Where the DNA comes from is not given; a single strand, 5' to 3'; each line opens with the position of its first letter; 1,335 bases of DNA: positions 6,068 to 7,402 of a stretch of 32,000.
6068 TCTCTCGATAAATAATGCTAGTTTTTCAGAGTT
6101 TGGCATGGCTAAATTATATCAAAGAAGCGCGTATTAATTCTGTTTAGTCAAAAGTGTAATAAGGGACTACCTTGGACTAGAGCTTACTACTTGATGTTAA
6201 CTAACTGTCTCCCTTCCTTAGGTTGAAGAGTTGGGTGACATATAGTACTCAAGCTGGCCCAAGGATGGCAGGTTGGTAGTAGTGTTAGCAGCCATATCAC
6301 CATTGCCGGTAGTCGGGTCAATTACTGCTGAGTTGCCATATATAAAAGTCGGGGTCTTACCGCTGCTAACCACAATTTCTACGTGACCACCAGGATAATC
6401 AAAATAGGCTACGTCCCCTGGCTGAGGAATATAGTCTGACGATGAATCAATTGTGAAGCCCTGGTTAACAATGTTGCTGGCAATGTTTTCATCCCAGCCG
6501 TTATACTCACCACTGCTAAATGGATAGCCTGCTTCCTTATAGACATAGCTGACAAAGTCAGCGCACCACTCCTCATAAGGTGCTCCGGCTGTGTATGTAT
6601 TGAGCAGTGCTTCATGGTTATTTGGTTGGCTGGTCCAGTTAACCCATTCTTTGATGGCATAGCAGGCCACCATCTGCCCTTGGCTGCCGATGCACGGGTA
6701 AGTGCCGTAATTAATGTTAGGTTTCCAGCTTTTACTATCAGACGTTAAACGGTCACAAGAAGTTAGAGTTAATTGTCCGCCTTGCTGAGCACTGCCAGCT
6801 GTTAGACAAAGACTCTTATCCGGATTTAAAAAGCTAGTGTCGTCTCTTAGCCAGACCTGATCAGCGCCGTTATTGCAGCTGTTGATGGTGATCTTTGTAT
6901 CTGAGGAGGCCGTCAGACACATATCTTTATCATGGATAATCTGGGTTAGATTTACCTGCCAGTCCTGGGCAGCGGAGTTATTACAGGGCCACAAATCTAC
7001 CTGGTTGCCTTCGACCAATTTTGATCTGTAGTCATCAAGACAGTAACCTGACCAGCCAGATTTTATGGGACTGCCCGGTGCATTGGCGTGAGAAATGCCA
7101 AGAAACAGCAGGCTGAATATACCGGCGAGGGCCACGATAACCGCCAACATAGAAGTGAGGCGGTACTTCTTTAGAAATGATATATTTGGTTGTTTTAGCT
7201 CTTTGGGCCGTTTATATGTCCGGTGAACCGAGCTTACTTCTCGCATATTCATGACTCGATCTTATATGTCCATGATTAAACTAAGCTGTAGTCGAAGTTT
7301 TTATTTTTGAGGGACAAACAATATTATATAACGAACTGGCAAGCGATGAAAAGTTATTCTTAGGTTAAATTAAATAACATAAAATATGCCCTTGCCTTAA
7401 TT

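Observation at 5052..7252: Secreted ricin-lectin + CHAP hydrolase followed by two orphan genes: candidate cell-wall-targeting effector locus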

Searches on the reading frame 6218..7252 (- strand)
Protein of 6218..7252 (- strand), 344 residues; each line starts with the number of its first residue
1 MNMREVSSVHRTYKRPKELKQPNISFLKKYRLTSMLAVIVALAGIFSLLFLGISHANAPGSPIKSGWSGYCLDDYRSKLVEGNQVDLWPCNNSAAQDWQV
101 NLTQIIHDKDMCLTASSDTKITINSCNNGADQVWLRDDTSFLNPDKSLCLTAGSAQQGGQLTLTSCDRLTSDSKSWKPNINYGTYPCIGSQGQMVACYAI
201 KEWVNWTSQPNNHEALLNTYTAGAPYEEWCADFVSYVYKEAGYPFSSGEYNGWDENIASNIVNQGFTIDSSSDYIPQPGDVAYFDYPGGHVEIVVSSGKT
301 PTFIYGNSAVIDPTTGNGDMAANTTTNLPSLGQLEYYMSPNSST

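Call 3: search_protein_families(library=pfam, proteins=[window:6218-7252:-], max_evalue=0.1)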
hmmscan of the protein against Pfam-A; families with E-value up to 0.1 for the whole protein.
window:6218-7252:- (344 aa): 3 families
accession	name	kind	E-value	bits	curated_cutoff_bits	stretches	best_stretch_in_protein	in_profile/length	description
PF00652.28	Ricin_B_lectin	-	6.8e-16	59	29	1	63-168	5-119/126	Ricin-type beta-trefoil lectin domain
PF05257.22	CHAP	-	2.4e-09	38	26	1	227-307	7-81/81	CHAP domain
PF14200.12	RicinB_lectin_2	-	0.00012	23.2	25.6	1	63-100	17-54/89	Ricin-type beta-trefoil lectin domain-like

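Call 4: search_protein_families(library=ncbifam, proteins=[window:6218-7252:-], max_evalue=0.1)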
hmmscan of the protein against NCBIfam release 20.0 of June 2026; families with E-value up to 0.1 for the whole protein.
window:6218-7252:- (344 aa): 4 families
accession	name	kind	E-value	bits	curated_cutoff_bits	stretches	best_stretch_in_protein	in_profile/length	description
NF035929.1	lectin_1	subfamily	4.5e-11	41.8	800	1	61-170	761-879/886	lectin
NF052302.1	Rv1419_fam_lectin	exception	8.7e-10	38.5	200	1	36-172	7-147/153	Rv1419 family lectin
NF035930.1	lectin_2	subfamily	1e-05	25.3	100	1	69-168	127-232/238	lectin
TIGR02594.1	TIGR02594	subfamily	0.0028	18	70.55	1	228-307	40-112/132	TIGR02594 family protein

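Call 8: find_encoding_contigs(protein=window:6218-7252:-, flank=10000, max_places=6)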
Protein window:6218-7252:- (344 aa): 1 contig read that carries it; 1 place shown.
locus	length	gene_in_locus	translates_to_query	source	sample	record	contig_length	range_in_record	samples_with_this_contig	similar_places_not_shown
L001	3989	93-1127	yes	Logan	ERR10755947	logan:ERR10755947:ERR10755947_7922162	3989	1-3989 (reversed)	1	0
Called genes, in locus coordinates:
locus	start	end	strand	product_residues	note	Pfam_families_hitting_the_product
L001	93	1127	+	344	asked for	PF00652:Ricin_B_lectin, PF05257:CHAP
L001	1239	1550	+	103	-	-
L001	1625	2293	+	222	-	-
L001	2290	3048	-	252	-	PF03988:DUF347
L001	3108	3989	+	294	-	?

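Call 9: find_homologous_proteins(query=window:6218-7252:-)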
Query window:6218-7252:- (344 aa): 485 proteins with E <= 0.001 among 2365 candidates; the best 120 are listed.
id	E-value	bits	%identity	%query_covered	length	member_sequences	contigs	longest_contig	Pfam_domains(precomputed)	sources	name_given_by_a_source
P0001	2.5e-221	752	92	100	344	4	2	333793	PF05257.23,PF14200.13,PF00652.29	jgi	jgi:hypothetical protein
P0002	2.4e-195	667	83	99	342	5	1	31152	PF05257.23,PF14200.13,PF00652.29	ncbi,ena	-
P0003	3.1e-164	564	70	100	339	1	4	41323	PF05257.23,PF00652.29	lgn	-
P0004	2.5e-158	545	69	100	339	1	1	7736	PF05257.23,PF14200.13,PF00652.29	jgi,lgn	jgi:hypothetical protein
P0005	4.6e-158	544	68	100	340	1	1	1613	PF05257.23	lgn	-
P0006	4.6e-156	538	67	100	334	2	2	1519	PF05257.23,PF14200.13,PF00652.29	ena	-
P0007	4.8e-155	534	68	100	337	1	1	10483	PF05257.23,PF00652.29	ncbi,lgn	-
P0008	9.7e-153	527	66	100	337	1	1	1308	PF05257.23,PF14200.13,PF00652.29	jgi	jgi:hypothetical protein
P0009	2.5e-144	499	63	100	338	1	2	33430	PF05257.23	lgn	-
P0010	5.0e-142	491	63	100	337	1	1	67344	PF05257.23,PF00652.29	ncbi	ncbi:MAG: ricin-type beta-trefoil lectin domain protein [Candidatus Saccharimonadales bacterium]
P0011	5.7e-141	488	62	100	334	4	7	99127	PF05257.23,PF14200.13,PF00652.29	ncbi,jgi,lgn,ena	jgi:hypothetical protein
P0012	3.1e-135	469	60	100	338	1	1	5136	PF05257.23,PF00652.29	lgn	-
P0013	1.2e-131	457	58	100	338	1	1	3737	PF05257.23,PF00652.29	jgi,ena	-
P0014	9.3e-131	454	60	100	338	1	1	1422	PF05257.23,PF00652.29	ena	-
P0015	2.4e-130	453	58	100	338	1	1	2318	PF05257.23,PF14200.13,PF00652.29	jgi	-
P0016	9.2e-130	451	59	98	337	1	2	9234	PF05257.23,PF14200.13,PF00652.29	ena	-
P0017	4.3e-128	446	58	100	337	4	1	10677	PF05257.23,PF14200.13,PF00652.29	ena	-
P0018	1.6e-127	444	58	100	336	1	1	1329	PF05257.23,PF14200.13,PF00652.29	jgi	jgi:Ricin-type beta-trefoil lectin domain/CHAP domain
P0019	6.2e-122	425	55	100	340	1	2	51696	PF05257.23,PF14200.13,PF00652.29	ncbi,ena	ncbi:MAG TPA: ricin-type beta-trefoil lectin domain protein [Candidatus Saccharimonadales bacterium]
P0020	6.5e-122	425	55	100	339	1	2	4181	PF05257.23,PF14200.13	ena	-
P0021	1.2e-118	415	54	100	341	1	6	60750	PF05257.23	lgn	-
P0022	1.3e-115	405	59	87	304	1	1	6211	PF05257.23,PF14200.13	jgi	jgi:hypothetical protein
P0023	1.8e-115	404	57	86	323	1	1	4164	PF05257.23,PF14200.13,PF00652.29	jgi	jgi:hypothetical protein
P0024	9.4e-114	398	52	100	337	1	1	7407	PF05257.23,PF00652.29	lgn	-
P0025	1.3e-113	398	55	90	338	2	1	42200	PF05257.23,PF00652.29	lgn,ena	-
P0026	1.5e-111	391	55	90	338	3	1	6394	PF05257.23,PF00652.29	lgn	-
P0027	4.0e-111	390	59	82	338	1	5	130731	PF05257.23,PF00652.29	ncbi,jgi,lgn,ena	jgi:hypothetical protein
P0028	1.0e-110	388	57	86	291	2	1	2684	PF05257.23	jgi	jgi:hypothetical protein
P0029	8.5e-110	385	54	86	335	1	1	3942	PF05257.23,PF00652.29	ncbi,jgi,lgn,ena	jgi:hypothetical protein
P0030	1.3e-109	385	54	91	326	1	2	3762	PF05257.23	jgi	jgi:hypothetical protein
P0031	8.5e-109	382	49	100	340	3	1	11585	PF05257.23,PF14200.13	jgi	jgi:hypothetical protein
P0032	4.4e-107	376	50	100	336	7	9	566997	PF05257.23,PF00652.29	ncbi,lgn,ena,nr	ncbi:MAG: ricin-type beta-trefoil lectin domain protein [Patescibacteria group bacterium]|nr:ricin-t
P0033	1.7e-106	375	50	96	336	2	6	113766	PF00652.29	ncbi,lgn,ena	-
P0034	3.6e-106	373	50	100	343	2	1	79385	PF05257.23,PF00652.29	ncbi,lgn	-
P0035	4.2e-106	373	55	89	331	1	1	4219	PF05257.23,PF14200.13,PF00652.29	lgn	-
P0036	9.1e-106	372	51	99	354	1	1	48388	PF05257.23,PF14200.13,PF00652.29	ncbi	-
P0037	3.2e-105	370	51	98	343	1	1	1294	PF05257.23,PF14200.13,PF00652.29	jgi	jgi:Ricin-type beta-trefoil lectin domain/CHAP domain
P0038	2.3e-104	368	53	93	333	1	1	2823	PF05257.23,PF14200.13,PF00652.29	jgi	jgi:hypothetical protein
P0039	7.4e-104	366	52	95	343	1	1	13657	PF05257.23,PF14200.13,PF00652.29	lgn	-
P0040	1.9e-103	365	53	90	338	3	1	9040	PF05257.23,PF00652.29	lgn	-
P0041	2.1e-103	364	52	95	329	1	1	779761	PF00652.29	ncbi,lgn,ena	-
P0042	2.8e-103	364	52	96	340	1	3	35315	PF05257.23,PF14200.13,PF00652.29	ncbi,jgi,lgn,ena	ncbi:MAG: ricin-type beta-trefoil lectin domain protein [Candidatus Saccharimonadales bacterium]|jgi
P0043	2.9e-103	364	51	95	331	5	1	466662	PF05257.23,PF14200.13,PF00652.29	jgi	jgi:hypothetical protein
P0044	3.1e-103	364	50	94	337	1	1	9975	PF05257.23,PF14200.13,PF00652.29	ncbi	-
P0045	4.8e-103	363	50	94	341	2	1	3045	PF05257.23,PF14200.13,PF00652.29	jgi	jgi:hypothetical protein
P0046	1.1e-102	362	52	94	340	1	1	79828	PF05257.23,PF14200.13,PF00652.29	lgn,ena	-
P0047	8.8e-102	359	52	95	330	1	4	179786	PF05257.23,PF14200.13,PF00652.29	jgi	jgi:hypothetical protein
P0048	1.2e-101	359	52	85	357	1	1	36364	PF00652.29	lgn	-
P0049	2.5e-101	358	51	95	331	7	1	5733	PF05257.23,PF14200.13,PF00652.29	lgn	-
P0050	4.0e-101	357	54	90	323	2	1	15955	PF05257.23,PF14200.13,PF00652.29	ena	-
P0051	4.6e-101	357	50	96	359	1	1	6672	PF05257.23,PF14200.13,PF00652.29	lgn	-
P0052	4.6e-101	357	51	91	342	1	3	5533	PF05257.23,PF14200.13,PF00652.29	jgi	jgi:hypothetical protein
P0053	7.5e-101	356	52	95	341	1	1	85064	PF05257.23,PF14200.13,PF00652.29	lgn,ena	-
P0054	1.5e-100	355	52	95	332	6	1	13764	PF05257.23,PF14200.13,PF00652.29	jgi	jgi:hypothetical protein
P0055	3.0e-100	354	53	91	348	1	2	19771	PF05257.23,PF14200.13,PF00652.29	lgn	-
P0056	7.6e-100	353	51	95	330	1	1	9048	PF05257.23,PF14200.13,PF00652.29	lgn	-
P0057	7.9e-100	353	50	96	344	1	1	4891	PF05257.23,PF14200.13,PF00652.29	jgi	jgi:hypothetical protein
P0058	1.4e-99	352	51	96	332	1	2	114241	PF05257.23,PF14200.13,PF00652.29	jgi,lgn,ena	jgi:hypothetical protein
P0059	1.8e-99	351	51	94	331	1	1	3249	PF05257.23,PF14200.13,PF00652.29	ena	-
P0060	2.7e-99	351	50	95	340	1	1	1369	PF05257.23,PF14200.13,PF00652.29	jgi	jgi:hypothetical protein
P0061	3.9e-99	350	49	100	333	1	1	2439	PF05257.23,PF14200.13,PF00652.29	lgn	-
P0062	4.1e-99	350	50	99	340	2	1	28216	PF05257.23,PF14200.13,PF00652.29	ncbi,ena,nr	ncbi:MAG TPA: ricin-type beta-trefoil lectin domain protein [Candidatus Dormibacteraeota bacterium]|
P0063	8.0e-99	349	49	97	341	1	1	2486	PF05257.23,PF14200.13,PF00652.29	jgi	jgi:hypothetical protein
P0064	8.1e-99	349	52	86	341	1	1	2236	PF05257.23,PF14200.13,PF00652.29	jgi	jgi:hypothetical protein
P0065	8.1e-99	349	57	85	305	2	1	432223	PF05257.23,PF14200.13,PF00652.29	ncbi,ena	-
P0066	8.8e-99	349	54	89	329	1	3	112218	PF05257.23,PF14200.13,PF00652.29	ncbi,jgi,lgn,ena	jgi:cell wall-associated NlpC family hydrolase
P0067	1.2e-98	349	47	96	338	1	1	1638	PF05257.23,PF14200.13,PF00652.29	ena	-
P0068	1.6e-98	348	51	91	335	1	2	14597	PF05257.23,PF14200.13,PF00652.29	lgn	-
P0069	2.6e-98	348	50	95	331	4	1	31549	PF05257.23,PF14200.13,PF00652.29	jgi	jgi:hypothetical protein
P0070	2.8e-98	348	49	96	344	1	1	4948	PF05257.23,PF14200.13,PF00652.29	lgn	-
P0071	3.2e-98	347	51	95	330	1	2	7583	PF05257.23,PF14200.13,PF00652.29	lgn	-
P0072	5.9e-98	346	47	97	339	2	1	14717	PF05257.23,PF14200.13,PF00652.29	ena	-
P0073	1.2e-97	345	49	96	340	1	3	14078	PF05257.23,PF14200.13,PF00652.29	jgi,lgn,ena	jgi:hypothetical protein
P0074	1.3e-97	345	50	89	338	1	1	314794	PF05257.23,PF14200.13,PF00652.29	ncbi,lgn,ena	-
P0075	1.6e-97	345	50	94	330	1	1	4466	PF05257.23,PF14200.13,PF00652.29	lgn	-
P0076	1.8e-97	345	55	83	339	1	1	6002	PF05257.23,PF14200.13,PF00652.29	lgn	-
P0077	2.4e-97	344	49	95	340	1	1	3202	PF05257.23,PF14200.13,PF00652.29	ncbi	-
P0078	3.0e-97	344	48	97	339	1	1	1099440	PF05257.23,PF14200.13,PF00652.29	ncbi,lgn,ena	-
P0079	3.0e-97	344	48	98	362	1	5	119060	PF05257.23,PF14200.13,PF00652.29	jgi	jgi:hypothetical protein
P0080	4.3e-97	344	53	95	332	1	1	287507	PF05257.23,PF14200.13,PF00652.29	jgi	-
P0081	4.5e-97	344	51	92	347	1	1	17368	PF05257.23,PF14200.13,PF00652.29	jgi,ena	-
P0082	5.1e-97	343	47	100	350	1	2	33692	PF05257.23,PF14200.13,PF00652.29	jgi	jgi:hypothetical protein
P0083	7.2e-97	343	49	96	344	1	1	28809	PF05257.23,PF14200.13,PF00652.29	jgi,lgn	-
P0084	1.1e-96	342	51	95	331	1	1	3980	PF05257.23,PF14200.13,PF00652.29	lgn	-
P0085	1.2e-96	342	51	89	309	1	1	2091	PF05257.23,PF14200.13,PF00652.29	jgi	jgi:hypothetical protein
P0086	2.1e-96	341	48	95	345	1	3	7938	PF05257.23,PF14200.13,PF00652.29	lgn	-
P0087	3.1e-96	341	48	98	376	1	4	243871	PF05257.23,PF14200.13,PF00652.29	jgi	jgi:hypothetical protein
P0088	3.9e-96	340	50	95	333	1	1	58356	PF05257.23,PF14200.13,PF00652.29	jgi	jgi:hypothetical protein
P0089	4.6e-96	340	52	95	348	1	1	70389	PF05257.23,PF14200.13,PF00652.29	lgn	-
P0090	5.7e-96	340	51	92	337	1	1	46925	PF05257.23,PF14200.13,PF00652.29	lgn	-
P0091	9.1e-96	339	48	97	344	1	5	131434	PF05257.23,PF14200.13,PF00652.29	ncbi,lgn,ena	-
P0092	1.2e-95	339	51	90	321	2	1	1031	PF05257.23,PF14200.13,PF00652.29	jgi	jgi:hypothetical protein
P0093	1.2e-95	339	49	96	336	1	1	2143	PF05257.23,PF14200.13,PF00652.29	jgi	jgi:hypothetical protein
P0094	1.3e-95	339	50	89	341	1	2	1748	PF05257.23,PF14200.13,PF00652.29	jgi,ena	jgi:hypothetical protein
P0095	2.3e-95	338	52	87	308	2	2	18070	PF05257.23,PF14200.13,PF00652.29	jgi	jgi:hypothetical protein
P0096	4.0e-95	337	48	99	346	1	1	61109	PF05257.23,PF14200.13,PF00652.29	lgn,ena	-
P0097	6.0e-95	337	52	89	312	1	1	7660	PF05257.23,PF14200.13,PF00652.29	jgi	jgi:hypothetical protein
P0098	6.1e-95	337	51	83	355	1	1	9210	PF05257.23,PF14200.13,PF00652.29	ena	-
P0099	6.2e-95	337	49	95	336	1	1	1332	PF05257.23,PF14200.13,PF00652.29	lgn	-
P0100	8.6e-95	336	55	83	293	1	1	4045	PF05257.23,PF14200.13,PF00652.29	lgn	-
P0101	1.1e-94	336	52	85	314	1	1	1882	PF05257.23,PF14200.13,PF00652.29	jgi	jgi:hypothetical protein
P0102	1.2e-94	336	49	97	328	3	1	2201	PF05257.23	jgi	jgi:hypothetical protein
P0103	1.4e-94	335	55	83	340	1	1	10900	PF05257.23,PF14200.13,PF00652.29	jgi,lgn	jgi:hypothetical protein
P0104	1.8e-94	335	47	91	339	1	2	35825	PF05257.23,PF00652.29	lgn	-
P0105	2.3e-94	335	52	84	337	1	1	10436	PF05257.23,PF14200.13,PF00652.29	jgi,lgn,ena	-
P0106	2.5e-94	335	50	95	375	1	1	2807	PF05257.23,PF14200.13,PF00652.29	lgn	-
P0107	3.6e-94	334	49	95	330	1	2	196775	PF05257.23,PF14200.13,PF00652.29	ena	-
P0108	4.3e-94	334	51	90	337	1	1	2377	PF05257.23,PF14200.13,PF00652.29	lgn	-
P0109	5.4e-94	333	46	97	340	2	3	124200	PF05257.23,PF14200.13,PF00652.29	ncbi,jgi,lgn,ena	jgi:hypothetical protein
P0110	5.8e-94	333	51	89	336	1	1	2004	PF05257.23,PF14200.13,PF00652.29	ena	-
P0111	6.4e-94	333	52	87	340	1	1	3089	PF05257.23,PF14200.13,PF00652.29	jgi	jgi:hypothetical protein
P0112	6.7e-94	333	51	83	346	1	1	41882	PF05257.23,PF14200.13,PF00652.29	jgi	jgi:hypothetical protein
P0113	7.7e-94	333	48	99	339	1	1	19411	PF05257.23,PF14200.13,PF00652.29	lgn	-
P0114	8.1e-94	333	55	81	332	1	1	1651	PF05257.23,PF14200.13,PF00652.29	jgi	jgi:hypothetical protein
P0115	9.8e-94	333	48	96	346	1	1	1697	PF05257.23,PF14200.13,PF00652.29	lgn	-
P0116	9.9e-94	333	52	90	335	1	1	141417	PF05257.23,PF14200.13,PF00652.29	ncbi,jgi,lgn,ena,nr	ncbi:MAG TPA: ricin-type beta-trefoil lectin domain protein [Candidatus Sulfotelmatobacter sp.]|nr:r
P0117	1.4e-93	332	48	97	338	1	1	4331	PF05257.23,PF14200.13,PF00652.29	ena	-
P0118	1.7e-93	332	51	89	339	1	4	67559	PF05257.23,PF14200.13,PF00652.29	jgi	jgi:hypothetical protein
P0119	1.8e-93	332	47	99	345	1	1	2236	PF05257.23,PF14200.13,PF00652.29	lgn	-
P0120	1.8e-93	332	50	86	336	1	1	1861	PF05257.23,PF14200.13,PF00652.29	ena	-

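Call 12: find_related_loci(query=A1, collection=genome_contigs, flank=10000)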
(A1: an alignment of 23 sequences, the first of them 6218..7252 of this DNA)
Query A1 (344 aa) in genome_contigs; peptide patterns used: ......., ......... (x = any residue, [..] = any of these).
486 stretches matched a pattern; 378 encode a relative of the query (tblastn E <= 1e-3); the best 80 are kept; 78 distinct loci.
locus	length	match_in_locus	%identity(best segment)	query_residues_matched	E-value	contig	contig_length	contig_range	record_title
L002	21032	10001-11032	83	1-344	0e+0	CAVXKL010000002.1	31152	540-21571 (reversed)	MAG: uncultured bacterium isolate MFD09567.bin.2.17 genome assembly, contig: contig_47068, whole genome shotgun sequence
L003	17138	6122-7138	65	1-344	9e-154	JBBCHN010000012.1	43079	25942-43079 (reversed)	MAG: Candidatus Saccharibacteria bacterium isolate S6_maxb_bin.5 s5593.ctg005595l, whole genome shotgun sequence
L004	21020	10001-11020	55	1-344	2e-125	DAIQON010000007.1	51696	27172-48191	MAG TPA_asm: Candidatus Saccharibacteria bacterium isolate CTOTU10846 NODE_60_length_51696_cov_6.992022, whole genome sh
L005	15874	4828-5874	51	2-341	8e-110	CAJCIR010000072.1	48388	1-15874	Chlamydiae bacterium isolate BOG_genome_mining.3 genome assembly, contig: k141_4659892, whole genome shotgun sequence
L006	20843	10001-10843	59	63-344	6e-109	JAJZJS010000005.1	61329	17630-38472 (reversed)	MAG: bacterium isolate LSA5.bin56 NODE_539_length_61329_cov_3.448858, whole genome shotgun sequence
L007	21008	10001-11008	50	1-344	4e-109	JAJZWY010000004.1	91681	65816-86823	MAG: bacterium isolate TL1-2.bin77 NODE_133_length_91681_cov_17.5004, whole genome shotgun sequence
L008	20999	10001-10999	50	14-344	1e-107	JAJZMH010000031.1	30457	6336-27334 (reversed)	MAG: bacterium isolate MAS3.bin172 NODE_2838_length_30457_cov_2.222948, whole genome shotgun sequence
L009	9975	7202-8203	49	7-341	3e-107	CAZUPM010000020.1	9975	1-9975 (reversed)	MAG TPA_asm: uncultured Candidatus Saccharibacteria bacterium isolate SRP226684_co1_177 genome assembly, contig: NODE_54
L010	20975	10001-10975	51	16-341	5e-106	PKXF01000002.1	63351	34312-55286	MAG: Candidatus Saccharibacteria bacterium isolate palsa_1325 73.20120500_P26.46_contig_226, whole genome shotgun sequen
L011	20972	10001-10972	52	15-341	2e-105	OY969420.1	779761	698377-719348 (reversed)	MAG: uncultured bacterium isolate MFD09495.bin.3.99 genome assembly, chromosome: 1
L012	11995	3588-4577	51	15-343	6e-105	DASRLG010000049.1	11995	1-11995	MAG TPA_asm: Candidatus Dormiibacterota bacterium isolate SMAG_U10182 k141_651267, whole genome shotgun sequence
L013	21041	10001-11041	47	1-343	2e-104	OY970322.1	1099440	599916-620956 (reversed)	MAG: uncultured Candidatus Saccharibacteria bacterium isolate MFD05512.bin.c.2 genome assembly, chromosome: 1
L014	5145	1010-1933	52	42-344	3e-104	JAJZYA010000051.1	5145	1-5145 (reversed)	MAG: bacterium isolate TL1-5.bin107 NODE_21038_length_5145_cov_1.219609, whole genome shotgun sequence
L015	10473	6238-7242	52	12-341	6e-104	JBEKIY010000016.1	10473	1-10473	MAG: Candidatus Saccharimonadales bacterium isolate SPRUCE 310 SPRUCE_310_16, whole genome shotgun sequence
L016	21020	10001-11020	48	8-341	1e-101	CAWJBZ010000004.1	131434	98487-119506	MAG: uncultured Candidatus Saccharibacteria bacterium isolate MFD04492.bin.2.31 genome assembly, contig: contig_69998, w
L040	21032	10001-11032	45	16-344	3e-86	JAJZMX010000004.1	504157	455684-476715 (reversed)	MAG: bacterium isolate MAS3.bin45 NODE_4_length_504157_cov_2.236047, whole genome shotgun sequence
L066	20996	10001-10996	39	19-341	1e-64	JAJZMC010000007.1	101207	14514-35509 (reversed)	MAG: bacterium isolate MAS3.bin162 NODE_273_length_101207_cov_2.733567, whole genome shotgun sequence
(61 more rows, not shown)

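Call 14: find_encoding_contigs(protein=P0001, flank=10000, max_places=4)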
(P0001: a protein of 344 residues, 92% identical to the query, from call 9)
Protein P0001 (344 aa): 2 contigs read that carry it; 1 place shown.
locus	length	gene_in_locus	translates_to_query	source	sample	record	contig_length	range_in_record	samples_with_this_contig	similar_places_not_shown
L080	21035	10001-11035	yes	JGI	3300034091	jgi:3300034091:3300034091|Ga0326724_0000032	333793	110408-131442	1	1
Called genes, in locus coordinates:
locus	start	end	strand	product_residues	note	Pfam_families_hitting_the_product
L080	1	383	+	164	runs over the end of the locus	PF00293:NUDIX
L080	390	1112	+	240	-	PF22935:RM44_endonuclase (weak), PF14622:Ribonucleas_3_3, PF00636:Ribonuclease_3, PF00035:dsrm, PF14709:DND1_DSRM (weak), PF22892:DSRM_MRPL44 (weak)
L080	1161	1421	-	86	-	-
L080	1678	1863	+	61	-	-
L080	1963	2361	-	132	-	-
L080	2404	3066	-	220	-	PF00383:dCMP_cyt_deam_1 (weak)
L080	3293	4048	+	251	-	-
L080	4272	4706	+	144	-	PF00886:Ribosomal_S16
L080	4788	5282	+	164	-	PF13083:KH_KhpA-B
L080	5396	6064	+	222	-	PF01746:tRNA_m1G_MT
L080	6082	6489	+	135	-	PF09055:Sod_Ni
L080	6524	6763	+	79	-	PF10502:Peptidase_S26 (weak)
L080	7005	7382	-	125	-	-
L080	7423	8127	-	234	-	PF02518:HATPase_c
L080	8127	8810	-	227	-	PF00072:Response_reg, PF00486:Trans_reg_C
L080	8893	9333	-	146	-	-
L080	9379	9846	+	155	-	PF00293:NUDIX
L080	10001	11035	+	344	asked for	PF14200:RicinB_lectin_2 (faint), PF00652:Ricin_B_lectin, PF05257:CHAP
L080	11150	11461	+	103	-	-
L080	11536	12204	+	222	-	-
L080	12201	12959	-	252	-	PF03988:DUF347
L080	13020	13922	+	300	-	PF00005:ABC_tran, PF13304:AAA_21 (weak)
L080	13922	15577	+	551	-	-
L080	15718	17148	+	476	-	PF04542:Sigma70_r2, PF04545:Sigma70_r4 (weak)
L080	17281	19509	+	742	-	PF01935:DUF87 (weak), PF10412:TrwB_AAD_bind (weak), PF13401:AAA_22 (faint)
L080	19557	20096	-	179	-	PF03729:DUF308 (weak)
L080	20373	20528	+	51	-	-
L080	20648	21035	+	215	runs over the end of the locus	PF00027:cNMP_binding, PF13545:HTH_Crp_2, PF00325:Crp (weak)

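Call 25: search_protein_families(library=phrogs, proteins=[window:6218-7252:-], max_evalue=0.1)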
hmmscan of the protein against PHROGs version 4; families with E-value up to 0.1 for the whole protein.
window:6218-7252:- (344 aa): 3 families
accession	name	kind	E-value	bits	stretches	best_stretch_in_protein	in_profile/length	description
phrog_8781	-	lysis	1e-05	26.6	1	230-304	31-110/178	endolysin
phrog_1015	-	tail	0.00071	19.3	1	222-300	679-762/795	tail protein with lysin activity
phrog_21357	-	lysis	0.064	13.7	0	200-243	11-56/225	endolysin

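Call 26: search_protein_families(library=padloc, proteins=[window:6218-7252:-], max_evalue=0.1)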
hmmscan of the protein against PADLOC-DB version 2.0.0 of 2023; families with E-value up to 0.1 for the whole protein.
window:6218-7252:- (344 aa): 0 families
